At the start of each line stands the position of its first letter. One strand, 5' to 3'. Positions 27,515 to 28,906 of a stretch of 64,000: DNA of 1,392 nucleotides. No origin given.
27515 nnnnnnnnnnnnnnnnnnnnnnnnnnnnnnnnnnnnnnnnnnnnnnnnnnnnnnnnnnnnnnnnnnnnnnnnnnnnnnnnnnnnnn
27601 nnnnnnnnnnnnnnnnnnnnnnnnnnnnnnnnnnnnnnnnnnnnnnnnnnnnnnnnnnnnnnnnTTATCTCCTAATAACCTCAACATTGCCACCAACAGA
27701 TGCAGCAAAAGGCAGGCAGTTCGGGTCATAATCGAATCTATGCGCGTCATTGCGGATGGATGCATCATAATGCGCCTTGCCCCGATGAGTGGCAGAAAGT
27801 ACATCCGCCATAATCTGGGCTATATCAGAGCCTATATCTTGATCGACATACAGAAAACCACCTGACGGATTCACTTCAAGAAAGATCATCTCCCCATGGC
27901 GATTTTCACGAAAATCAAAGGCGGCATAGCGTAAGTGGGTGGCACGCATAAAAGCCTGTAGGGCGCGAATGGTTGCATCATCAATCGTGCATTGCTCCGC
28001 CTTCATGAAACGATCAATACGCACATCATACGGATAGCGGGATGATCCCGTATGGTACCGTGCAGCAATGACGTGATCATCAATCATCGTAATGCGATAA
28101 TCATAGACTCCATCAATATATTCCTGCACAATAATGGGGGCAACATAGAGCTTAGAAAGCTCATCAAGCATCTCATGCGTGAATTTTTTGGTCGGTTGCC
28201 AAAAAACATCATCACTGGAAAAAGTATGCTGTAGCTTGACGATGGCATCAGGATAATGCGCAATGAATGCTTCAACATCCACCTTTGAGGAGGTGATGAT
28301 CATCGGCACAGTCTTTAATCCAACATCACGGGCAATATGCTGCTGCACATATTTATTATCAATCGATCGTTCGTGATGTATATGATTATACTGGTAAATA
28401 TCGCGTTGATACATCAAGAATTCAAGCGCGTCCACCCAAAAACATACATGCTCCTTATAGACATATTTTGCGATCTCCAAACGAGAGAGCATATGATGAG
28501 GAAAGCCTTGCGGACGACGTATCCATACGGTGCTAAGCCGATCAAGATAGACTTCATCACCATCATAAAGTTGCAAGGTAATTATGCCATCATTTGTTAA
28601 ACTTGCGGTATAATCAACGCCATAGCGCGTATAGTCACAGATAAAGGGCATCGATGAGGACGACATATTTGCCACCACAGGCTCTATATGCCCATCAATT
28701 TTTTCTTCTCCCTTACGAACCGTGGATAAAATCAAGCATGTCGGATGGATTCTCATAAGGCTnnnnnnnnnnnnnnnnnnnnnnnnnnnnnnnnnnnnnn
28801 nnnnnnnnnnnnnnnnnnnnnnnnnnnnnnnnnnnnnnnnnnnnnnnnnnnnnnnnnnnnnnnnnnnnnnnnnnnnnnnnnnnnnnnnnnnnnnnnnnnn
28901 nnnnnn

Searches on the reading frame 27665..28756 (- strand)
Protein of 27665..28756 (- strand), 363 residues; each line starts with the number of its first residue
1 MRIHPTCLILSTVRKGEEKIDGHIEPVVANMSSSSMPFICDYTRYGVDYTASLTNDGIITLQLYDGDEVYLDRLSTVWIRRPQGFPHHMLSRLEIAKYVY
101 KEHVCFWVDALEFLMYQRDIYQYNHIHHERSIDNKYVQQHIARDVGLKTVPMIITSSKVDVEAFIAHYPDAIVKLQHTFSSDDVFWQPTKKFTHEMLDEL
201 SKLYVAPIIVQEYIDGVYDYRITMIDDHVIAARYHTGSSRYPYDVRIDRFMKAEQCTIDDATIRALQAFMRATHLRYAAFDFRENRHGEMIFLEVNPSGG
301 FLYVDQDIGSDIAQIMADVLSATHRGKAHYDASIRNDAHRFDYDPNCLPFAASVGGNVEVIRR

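Call 5: search_protein_families(library=pfam, proteins=[window:27665-28756:-], max_evalue=0.1)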
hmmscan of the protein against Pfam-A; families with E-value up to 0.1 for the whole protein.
window:27665-28756:- (363 aa): 4 families
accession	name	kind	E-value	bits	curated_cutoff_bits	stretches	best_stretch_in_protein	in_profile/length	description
PF08443.16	RimK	-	2.1e-10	41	21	1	146-319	15-187/188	RimK-like ATP-grasp domain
PF02955.21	GSH-S_ATP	-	9.4e-05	22.4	23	1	150-231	13-97/175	Prokaryotic glutathione synthetase, ATP-grasp domain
PF18299.6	R2K_2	-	0.00017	21.9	26.2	1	206-297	54-130/147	ATP-grasp domain, R2K clade family 2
PF14243.11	R2K_3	-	0.046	14.3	26.3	1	167-297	27-150/169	ATP-grasp domain, R2K clade family 3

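Call 6: search_protein_families(library=ncbifam, proteins=[window:27665-28756:-], max_evalue=0.1)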
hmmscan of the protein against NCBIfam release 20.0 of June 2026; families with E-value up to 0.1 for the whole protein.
window:27665-28756:- (363 aa): 13 families
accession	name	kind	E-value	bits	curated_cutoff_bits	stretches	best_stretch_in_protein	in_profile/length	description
TIGR04187.1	GRASP_SAV_5884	subfamily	7.3e-36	123.9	350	1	67-320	59-311/312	ATP-grasp ribosomal peptide maturase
TIGR04185.1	ATPgraspMvdC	equivalog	1.1e-25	90.5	425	1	55-320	47-316/318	MvdC family ATP-grasp ribosomal peptide maturase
TIGR04184.1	ATPgraspMvdD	equivalog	9.6e-25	87.4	475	1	38-320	28-319/321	MvdD family ATP-grasp ribosomal peptide maturase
TIGR00768.1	rimK_fam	subfamily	1.3e-12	47.6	143.4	1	133-318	86-274/276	RimK family alpha-L-glutamate ligase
TIGR04192.1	GRASP_w_spasm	equivalog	1.8e-10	40.6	230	1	65-307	54-305/318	grasp-with-spasm system ATP-grasp peptide maturase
NF040720.1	MptN_Meth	equivalog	8.4e-10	38.2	350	1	102-317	70-287/291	tetrahydromethanopterin:alpha-L-glutamate ligase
TIGR01380.1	glut_syn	equivalog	5.8e-06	25.5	299.05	1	149-232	134-221/312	glutathione synthase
TIGR02144.1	LysX_arch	equivalog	1.8e-05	24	275.6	1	208-320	165-275/281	lysine biosynthesis protein LysX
NF003573.0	PRK05246.1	equivalog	4.4e-05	22.4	272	1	149-231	135-220/316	glutathione synthase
NF007764.0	PRK10446.1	equivalog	0.00019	20.9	331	1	171-321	138-287/300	30S ribosomal protein S6--L-glutamate ligase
TIGR01205.1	D_ala_D_alaTIGR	subfamily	0.0024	16.9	245.65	1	134-302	106-290/318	D-alanine--D-alanine ligase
NF002378.0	PRK01372.1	subfamily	0.0038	16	243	1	134-301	100-273/305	D-alanine--D-alanine ligase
NF005315.0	PRK06849.1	equivalog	0.013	14.5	406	1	130-297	112-274/389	hypothetical protein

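Call 10: find_homologous_proteins(query=window:27665-28756:-, max_evalue=0.00001)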
Query window:27665-28756:- (363 aa): 2 proteins with E <= 0.00001 among 916 candidates.
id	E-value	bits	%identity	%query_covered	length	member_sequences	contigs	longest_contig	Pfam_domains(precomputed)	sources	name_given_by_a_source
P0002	4.1e-247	837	100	100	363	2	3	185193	PF08443.17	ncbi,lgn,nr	ncbi:MAG: hypothetical protein EAZ52_01045 [Alphaproteobacteria bacterium]|nr:MAG: hypothetical prot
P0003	2.8e-6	45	26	59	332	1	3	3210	-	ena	-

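Call 12: search_solved_structures(query=window:27665-28756:-, max_evalue=0.01)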
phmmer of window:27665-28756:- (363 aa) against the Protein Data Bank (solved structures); distinct sequences matched with E-value up to 0.01: 7.
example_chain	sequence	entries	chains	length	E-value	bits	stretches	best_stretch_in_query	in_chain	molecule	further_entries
9bou_A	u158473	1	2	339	1.7e-14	57.1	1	71-321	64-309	MvdD-like pre-ATP grasp domain-containing protein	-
5ig8_A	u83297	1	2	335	8.6e-14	54.8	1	130-321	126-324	ATP grasp ligase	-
7mgv_A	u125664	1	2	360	4.1e-12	49.3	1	56-320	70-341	CdnC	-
7m4s_A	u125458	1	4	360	2.3e-11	46.8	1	71-320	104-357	AMdnB protein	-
5ig9_A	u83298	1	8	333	8.7e-09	38.3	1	38-322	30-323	ATP grasp ligase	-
7drm_A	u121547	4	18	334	2.4e-05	27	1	120-322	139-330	ATP-grasp domain-containing protein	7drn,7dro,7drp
7qyr_A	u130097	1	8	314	0.0008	22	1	172-321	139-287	Probable alpha-L-glutamate ligase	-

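Call 28: find_related_loci(query=A3, collection=genome_contigs, flank=8000)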
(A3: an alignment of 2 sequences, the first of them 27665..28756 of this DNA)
Query A3 (363 aa) in genome_contigs; peptide patterns used: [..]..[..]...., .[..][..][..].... (x = any residue, [..] = any of these).
23 stretches matched a pattern, but none encodes a relative of the query by tblastn (E <= 1e-3).

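Call 52: find_encoding_contigs(protein=P0003, flank=5000, max_places=3)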
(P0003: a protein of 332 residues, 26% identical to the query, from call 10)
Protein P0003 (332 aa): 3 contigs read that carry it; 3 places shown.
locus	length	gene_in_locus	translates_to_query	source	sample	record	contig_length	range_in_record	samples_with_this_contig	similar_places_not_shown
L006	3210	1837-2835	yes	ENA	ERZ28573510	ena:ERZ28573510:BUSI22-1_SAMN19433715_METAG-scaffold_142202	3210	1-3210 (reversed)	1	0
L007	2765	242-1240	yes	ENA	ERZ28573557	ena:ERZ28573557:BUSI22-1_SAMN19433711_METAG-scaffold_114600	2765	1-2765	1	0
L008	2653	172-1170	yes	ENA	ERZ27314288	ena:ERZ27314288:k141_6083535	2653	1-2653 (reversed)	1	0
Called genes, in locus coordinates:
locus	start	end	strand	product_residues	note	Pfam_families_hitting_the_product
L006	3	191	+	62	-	?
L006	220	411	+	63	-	-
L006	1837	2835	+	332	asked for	-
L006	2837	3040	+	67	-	-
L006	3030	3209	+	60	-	?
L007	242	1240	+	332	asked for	-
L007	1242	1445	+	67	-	-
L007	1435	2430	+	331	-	-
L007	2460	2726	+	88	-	-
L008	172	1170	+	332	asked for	-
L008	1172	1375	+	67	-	-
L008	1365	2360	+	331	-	-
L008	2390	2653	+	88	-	?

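Call 68: search_dna_similar(query=window:27665-28756:-, collection=plasmids, mode=protein, max_evalue=0.001, max_rows=15)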
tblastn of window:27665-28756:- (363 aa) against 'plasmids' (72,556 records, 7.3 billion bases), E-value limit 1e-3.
Records with a match: 60; places in all: 66; records where one place covers at least 80% of the query: 7.
Best place of each record, by identity: <60% 60.
By first word of the organism name: Streptomyces 34; Alteromonas 4; Nostoc 3; Nocardiopsis 2; Kitasatospora 2; Halorussus 2; Embleya 2; Croceicoccus 2; Allorhizobium 1; Burkholderia 1; and 7 more.
By predicted mobility (MOB-suite, as given by PLSDB): non-mobilizable 47; conjugative 9; mobilizable 4.
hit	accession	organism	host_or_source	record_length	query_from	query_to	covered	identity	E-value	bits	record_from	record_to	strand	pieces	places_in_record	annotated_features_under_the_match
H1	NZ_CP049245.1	Allorhizobium pseudoryzae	cell culture,soil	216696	3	312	85%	32.7%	6e-47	178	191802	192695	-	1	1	hypothetical protein (x2)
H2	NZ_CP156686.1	Burkholderia stagnalis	Bacterial cells,soils collected in ...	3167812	8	322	87%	29.0%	8e-22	104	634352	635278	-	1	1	none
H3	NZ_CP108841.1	Streptomyces chartreusis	-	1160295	6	321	87%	27.0%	4e-19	96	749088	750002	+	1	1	none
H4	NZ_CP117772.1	Nostoc sp. UHCC 0926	whole organism,lichen surface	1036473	7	320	87%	24.3%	5e-6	56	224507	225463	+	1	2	none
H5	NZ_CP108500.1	Streptomyces sp. NBC_01240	-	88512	47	321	76%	27.2%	3e-11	72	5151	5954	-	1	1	MvdC/MvdD family ATP grasp protein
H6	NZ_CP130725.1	Streptomyces sp. NBC_01238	-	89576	47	321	76%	26.9%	9e-11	71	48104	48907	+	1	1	MvdC/MvdD family ATP grasp protein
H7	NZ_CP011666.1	Streptomyces sp. Mg1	-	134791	47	320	75%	26.7%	8e-7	59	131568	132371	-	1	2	none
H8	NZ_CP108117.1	Streptomyces sp. NBC_00212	-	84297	47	320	75%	26.7%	7e-11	71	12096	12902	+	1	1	tgmB: ATP-grasp ribosomal peptide maturase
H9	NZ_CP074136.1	Nocardiopsis changdeensis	Whole organism,soil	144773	18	320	83%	24.1%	3e-9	66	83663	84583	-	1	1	tgmB: ATP-grasp ribosomal peptide maturase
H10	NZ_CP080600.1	Nocardiopsis sp. MT53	Whole organism,soil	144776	18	320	83%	24.1%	3e-9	66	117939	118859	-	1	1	tgmB: ATP-grasp ribosomal peptide maturase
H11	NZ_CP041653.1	Streptomyces sp. RLB1-9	Isolated strain,Microscale soil grain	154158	69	321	70%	28.9%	4e-14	81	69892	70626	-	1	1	MvdC/MvdD family ATP grasp protein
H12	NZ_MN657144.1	Pedobacter sp.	-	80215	20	329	85%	23.1%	3e-12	76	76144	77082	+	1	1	hypothetical protein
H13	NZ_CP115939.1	Streptomyces goshikiensis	microorganism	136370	47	320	75%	25.9%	4e-6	56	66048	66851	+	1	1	tgmB: ATP-grasp ribosomal peptide maturase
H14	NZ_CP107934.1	Streptomyces zaomyceticus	-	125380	47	322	76%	25.6%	7e-11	71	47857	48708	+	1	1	tgmB: ATP-grasp ribosomal peptide maturase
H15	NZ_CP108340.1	Streptomyces jietaisiensis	-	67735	44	320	76%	25.4%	6e-7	59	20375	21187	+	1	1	hypothetical protein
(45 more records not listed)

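Call 70: get_annotated_region(hit=H1, flank=7000)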
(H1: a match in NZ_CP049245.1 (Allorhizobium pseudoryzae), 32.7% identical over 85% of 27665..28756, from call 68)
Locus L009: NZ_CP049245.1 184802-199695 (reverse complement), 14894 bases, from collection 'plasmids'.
description: Allorhizobium pseudoryzae strain DSM 19479 plasmid unnamed4, complete sequence
organism: Allorhizobium pseudoryzae (NCBI taxid 379684)
taxonomy: Bacteria; Pseudomonadota; Alphaproteobacteria; Hyphomicrobiales; Rhizobiaceae; Allorhizobium; Allorhizobium pseudoryzae
host: -; source: cell culture,soil; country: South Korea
typing (MOB-suite, as given by PLSDB): conjugative; replicon rep_cluster_440; relaxase MOBQ; mating-pair formation MPF_T
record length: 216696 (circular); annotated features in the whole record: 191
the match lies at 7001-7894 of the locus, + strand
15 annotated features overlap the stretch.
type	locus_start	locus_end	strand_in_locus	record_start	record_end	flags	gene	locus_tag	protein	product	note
CDS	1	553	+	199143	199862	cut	-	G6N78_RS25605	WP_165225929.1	hypothetical protein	-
CDS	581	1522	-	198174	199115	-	-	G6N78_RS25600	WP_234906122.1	GlxA family transcriptional regulator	-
CDS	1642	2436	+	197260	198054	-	-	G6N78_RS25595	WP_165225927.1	SDR family oxidoreductase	-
CDS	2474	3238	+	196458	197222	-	-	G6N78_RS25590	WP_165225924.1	SDR family NAD(P)-dependent oxidoreductase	-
CDS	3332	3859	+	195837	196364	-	-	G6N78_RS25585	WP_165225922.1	carboxymuconolactone decarboxylase family protein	-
CDS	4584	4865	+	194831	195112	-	-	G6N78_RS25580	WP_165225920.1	hypothetical protein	-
CDS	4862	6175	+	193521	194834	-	-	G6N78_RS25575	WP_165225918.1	hypothetical protein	-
CDS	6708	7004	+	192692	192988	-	-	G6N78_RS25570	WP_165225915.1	hypothetical protein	-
CDS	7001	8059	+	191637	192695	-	-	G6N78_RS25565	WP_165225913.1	hypothetical protein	-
CDS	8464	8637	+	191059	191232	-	-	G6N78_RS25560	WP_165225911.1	hypothetical protein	-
CDS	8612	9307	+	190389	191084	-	-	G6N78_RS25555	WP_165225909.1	hypothetical protein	-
CDS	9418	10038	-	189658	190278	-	-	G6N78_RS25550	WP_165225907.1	hypothetical protein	-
CDS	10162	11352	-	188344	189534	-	-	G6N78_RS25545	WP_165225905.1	hypothetical protein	-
CDS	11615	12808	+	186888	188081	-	-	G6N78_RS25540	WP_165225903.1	class I SAM-dependent methyltransferase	-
CDS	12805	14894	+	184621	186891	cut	-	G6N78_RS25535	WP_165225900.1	sensor histidine kinase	-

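Call 71: get_annotated_region(hit=H2, flank=6000)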
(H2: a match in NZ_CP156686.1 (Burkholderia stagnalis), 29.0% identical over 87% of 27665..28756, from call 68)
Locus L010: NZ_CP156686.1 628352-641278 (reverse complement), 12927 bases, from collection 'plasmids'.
description: Burkholderia stagnalis strain YJ-2 plasmid plas1, complete sequence
organism: Burkholderia stagnalis (NCBI taxid 1503054)
taxonomy: Bacteria; Pseudomonadota; Betaproteobacteria; Burkholderiales; Burkholderiaceae; Burkholderia; Burkholderia stagnalis
host: -; source: Bacterial cells,soils collected in Guangdong Province, China; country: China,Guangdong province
typing (MOB-suite, as given by PLSDB): non-mobilizable
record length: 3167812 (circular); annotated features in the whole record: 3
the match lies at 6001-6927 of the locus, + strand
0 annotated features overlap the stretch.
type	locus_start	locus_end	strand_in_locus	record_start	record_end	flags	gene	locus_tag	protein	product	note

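Call 78: find_related_loci(query=A7, collection=genome_contigs, flank=4000)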
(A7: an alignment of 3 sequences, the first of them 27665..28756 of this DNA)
Query A7 (363 aa) in genome_contigs; peptide patterns used: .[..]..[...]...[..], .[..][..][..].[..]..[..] (x = any residue, [..] = any of these).
37 stretches matched a pattern, but none encodes a relative of the query by tblastn (E <= 1e-3).

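Call 79: search_dna_similar(query=L009:6708-7004:+, collection=plasmids, mode=protein, max_evalue=1, max_rows=15)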
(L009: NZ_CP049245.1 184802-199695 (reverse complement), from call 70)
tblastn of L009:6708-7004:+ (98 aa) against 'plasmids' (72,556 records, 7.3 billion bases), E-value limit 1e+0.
Records with a match: 1; places in all: 1; records where one place covers at least 80% of the query: 1.
Best place of each record, by identity: >=99% 1.
By first word of the organism name: Allorhizobium 1.
By predicted mobility (MOB-suite, as given by PLSDB): conjugative 1.
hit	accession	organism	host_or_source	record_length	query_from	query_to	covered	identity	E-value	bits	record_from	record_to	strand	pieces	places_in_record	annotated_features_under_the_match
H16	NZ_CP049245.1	Allorhizobium pseudoryzae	cell culture,soil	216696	1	98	100%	100.0%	7e-48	169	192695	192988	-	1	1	hypothetical protein (x2)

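Call 80: search_dna_similar(query=L009:7001-8059:+, collection=plasmids, mode=protein, max_evalue=1e-10, max_rows=20)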
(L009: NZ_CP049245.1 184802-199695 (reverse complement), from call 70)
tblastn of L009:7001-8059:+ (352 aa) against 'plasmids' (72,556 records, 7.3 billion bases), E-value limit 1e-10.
Records with a match: 17; places in all: 17; records where one place covers at least 80% of the query: 3.
Best place of each record, by identity: >=99% 1; <60% 16.
By first word of the organism name: Streptomyces 8; Nostoc 3; Allorhizobium 1; Phyllobacterium 1; Burkholderia 1; Kitasatospora 1; Legionella 1; Bradyrhizobium 1.
By predicted mobility (MOB-suite, as given by PLSDB): non-mobilizable 14; conjugative 3.
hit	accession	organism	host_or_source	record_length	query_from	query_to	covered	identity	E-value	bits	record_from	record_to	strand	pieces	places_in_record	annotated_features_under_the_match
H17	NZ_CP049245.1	Allorhizobium pseudoryzae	cell culture,soil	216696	1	352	100%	99.7%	0e+0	707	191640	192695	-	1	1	hypothetical protein (x2)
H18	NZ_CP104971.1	Phyllobacterium zundukense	Vicia costata,cell culture,root nodule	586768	6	291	81%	31.8%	6e-21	101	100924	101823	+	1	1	MvdC/MvdD family ATP grasp protein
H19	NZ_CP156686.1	Burkholderia stagnalis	Bacterial cells,soils collected in ...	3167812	63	305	69%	32.5%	3e-29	125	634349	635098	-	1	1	none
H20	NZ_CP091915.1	Nostoc sp. UHCC 0870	cell culture,Brackish water, ...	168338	4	291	82%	27.4%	9e-19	95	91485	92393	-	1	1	MvdD family ATP-grasp ribosomal peptide maturase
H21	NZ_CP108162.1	Streptomyces sp. NBC_00158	-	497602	46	305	74%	29.4%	4e-20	99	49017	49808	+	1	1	hypothetical protein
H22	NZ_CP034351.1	Streptomyces sp. W1SF4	-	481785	52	305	72%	29.3%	5e-19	96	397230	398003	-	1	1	hypothetical protein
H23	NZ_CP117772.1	Nostoc sp. UHCC 0926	whole organism,lichen surface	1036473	30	291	74%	28.1%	5e-14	81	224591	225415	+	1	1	none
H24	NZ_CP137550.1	Streptomyces sp. N50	Selaginella tamariscina,cell ...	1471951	54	305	72%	28.4%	1e-15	86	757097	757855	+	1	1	record has no annotation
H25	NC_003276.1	Nostoc sp. PCC 7120 = FACHB-418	-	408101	53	291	68%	29.1%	3e-14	81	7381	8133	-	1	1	MvdD family ATP-grasp ribosomal peptide maturase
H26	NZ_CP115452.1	Kitasatospora cathayae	microorganism,rhizosphere soil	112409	28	289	74%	25.9%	9e-11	71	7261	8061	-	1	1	tgmB: ATP-grasp ribosomal peptide maturase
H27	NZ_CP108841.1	Streptomyces chartreusis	-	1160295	70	305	67%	28.3%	1e-13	79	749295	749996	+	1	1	none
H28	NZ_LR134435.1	Legionella adelaidensis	environmental,Cooling tower water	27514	69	308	68%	26.1%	3e-14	81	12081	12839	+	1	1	hypothetical protein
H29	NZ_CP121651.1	Bradyrhizobium sp. CB82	Stylosanthes guianensis,cell culture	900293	110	291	52%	33.5%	4e-16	87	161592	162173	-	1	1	hypothetical protein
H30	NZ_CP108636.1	Streptomyces sp. NBC_01136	-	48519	110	304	55%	29.6%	4e-11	72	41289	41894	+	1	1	tgmB: ATP-grasp ribosomal peptide maturase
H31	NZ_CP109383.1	Streptomyces atratus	-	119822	110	304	55%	29.2%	3e-12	75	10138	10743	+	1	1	tgmB: ATP-grasp ribosomal peptide maturase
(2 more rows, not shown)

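Call 81: search_protein_families(library=pfam, proteins=[L009:4584-4865:+, L009:4862-6175:+, L009:6708-7004:+, L009:7001-8059:+, L009:8612-9307:+, L009:9418-10038:-, L009:10162-11352:-], max_evalue=0.01)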
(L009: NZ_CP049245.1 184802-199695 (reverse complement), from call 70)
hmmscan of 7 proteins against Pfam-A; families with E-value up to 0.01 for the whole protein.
L009:4584-4865:+ (93 aa): 0 families

L009:4862-6175:+ (437 aa): 0 families

L009:6708-7004:+ (98 aa): 0 families

L009:7001-8059:+ (352 aa): 1 family
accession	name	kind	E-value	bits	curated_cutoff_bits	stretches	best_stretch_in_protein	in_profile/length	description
PF21057.2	Hikeshi-like_C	-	0.007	16.7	27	0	294-316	6-25/58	Hikeshi-like, C-terminal domain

L009:8612-9307:+ (231 aa): 1 family
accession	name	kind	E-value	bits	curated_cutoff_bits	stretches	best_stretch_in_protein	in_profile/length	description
PF12401.13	FhaA_N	-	0.006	17.5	25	0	89-140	14-65/115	FhaA, N-terminal domain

L009:9418-10038:- (206 aa): 1 family
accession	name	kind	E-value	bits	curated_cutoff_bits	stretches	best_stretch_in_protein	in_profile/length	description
PF13470.12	PIN_3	-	0.0013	20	27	1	37-172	1-115/115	PIN domain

L009:10162-11352:- (396 aa): 4 families
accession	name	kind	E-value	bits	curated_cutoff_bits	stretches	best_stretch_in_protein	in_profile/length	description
PF01555.25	N6_N4_Mtase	-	1.4e-07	32.2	26.7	1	9-59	166-213/221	DNA methylase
PF01170.24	UPF0020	-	1.3e-06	28.7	22.3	1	188-240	84-136/197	RMKL-like, methyltransferase domain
PF13649.12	Methyltransf_25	-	4.1e-06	27.8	27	0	191-232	32-71/97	Methyltransferase domain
PF08241.18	Methyltransf_11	-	2.1e-05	25.5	21.2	0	195-231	33-66/95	Methyltransferase domain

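Call 84: get_annotated_region(hit=H18, flank=3500)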
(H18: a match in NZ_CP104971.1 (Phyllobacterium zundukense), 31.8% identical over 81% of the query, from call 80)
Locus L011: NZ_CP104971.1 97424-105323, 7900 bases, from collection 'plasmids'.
description: Phyllobacterium zundukense strain A18/3m plasmid p_unnamed2, complete sequence
organism: Phyllobacterium zundukense (NCBI taxid 1867719)
taxonomy: Bacteria; Pseudomonadota; Alphaproteobacteria; Hyphomicrobiales; Phyllobacteriaceae; Phyllobacterium; Phyllobacterium zundukense
host: -; source: Vicia costata,cell culture,root nodule; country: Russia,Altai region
typing (MOB-suite, as given by PLSDB): non-mobilizable
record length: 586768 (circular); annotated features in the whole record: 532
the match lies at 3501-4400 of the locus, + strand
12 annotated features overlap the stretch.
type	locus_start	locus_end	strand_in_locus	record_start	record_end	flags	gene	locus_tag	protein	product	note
CDS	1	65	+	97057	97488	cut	-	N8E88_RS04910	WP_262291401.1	hypothetical protein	-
CDS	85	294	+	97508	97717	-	-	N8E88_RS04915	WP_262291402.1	hypothetical protein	-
CDS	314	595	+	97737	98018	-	-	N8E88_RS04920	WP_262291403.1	hypothetical protein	-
CDS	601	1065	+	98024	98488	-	-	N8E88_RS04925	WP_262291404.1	hypothetical protein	-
CDS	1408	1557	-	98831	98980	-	-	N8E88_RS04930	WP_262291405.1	hypothetical protein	-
CDS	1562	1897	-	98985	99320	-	-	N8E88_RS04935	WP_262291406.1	hypothetical protein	-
CDS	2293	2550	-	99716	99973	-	-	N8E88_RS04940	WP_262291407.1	DUF982 domain-containing protein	-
CDS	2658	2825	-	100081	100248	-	-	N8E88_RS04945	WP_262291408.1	hypothetical protein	-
CDS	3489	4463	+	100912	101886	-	-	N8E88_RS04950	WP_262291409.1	MvdC/MvdD family ATP grasp protein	-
CDS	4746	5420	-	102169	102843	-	-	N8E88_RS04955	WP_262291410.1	SOS response-associated peptidase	GO:0018142 - protein-DNA covalent cross-linking [Evidence IEA]; GO:0009432 - SOS response [Evidence IEA]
CDS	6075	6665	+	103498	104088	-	-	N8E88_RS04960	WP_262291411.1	hypothetical protein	-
CDS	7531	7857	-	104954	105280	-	-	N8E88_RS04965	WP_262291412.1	hypothetical protein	-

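Call 85: get_annotated_region(hit=H29, flank=3500)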
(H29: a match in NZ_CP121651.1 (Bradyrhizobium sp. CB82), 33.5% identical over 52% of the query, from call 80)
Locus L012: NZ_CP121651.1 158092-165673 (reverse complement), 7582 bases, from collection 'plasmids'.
description: Bradyrhizobium sp. CB82 plasmid pCB82_1, complete sequence
organism: Bradyrhizobium sp. CB82 (NCBI taxid 3039159)
taxonomy: Bacteria; Pseudomonadota; Alphaproteobacteria; Hyphomicrobiales; Nitrobacteraceae; Bradyrhizobium; Bradyrhizobium sp. CB82
host: -; source: Stylosanthes guianensis,cell culture; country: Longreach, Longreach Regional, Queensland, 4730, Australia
typing (MOB-suite, as given by PLSDB): conjugative; replicon rep_cluster_506; relaxase MOBP; mating-pair formation MPF_T
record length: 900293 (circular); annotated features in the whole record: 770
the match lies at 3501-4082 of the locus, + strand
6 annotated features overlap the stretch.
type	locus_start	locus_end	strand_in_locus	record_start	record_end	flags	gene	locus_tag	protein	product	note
CDS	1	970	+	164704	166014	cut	-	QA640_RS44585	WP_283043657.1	caspase family protein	GO:0006508 - proteolysis [Evidence IEA]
CDS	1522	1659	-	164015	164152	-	-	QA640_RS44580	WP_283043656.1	hypothetical protein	-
CDS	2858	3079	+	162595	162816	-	-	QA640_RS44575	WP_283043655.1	hypothetical protein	-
CDS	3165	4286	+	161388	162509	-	-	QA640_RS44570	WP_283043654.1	hypothetical protein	-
CDS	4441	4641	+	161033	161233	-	-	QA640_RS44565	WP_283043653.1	hypothetical protein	-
CDS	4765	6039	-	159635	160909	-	-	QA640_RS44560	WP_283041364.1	IS256 family transposase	-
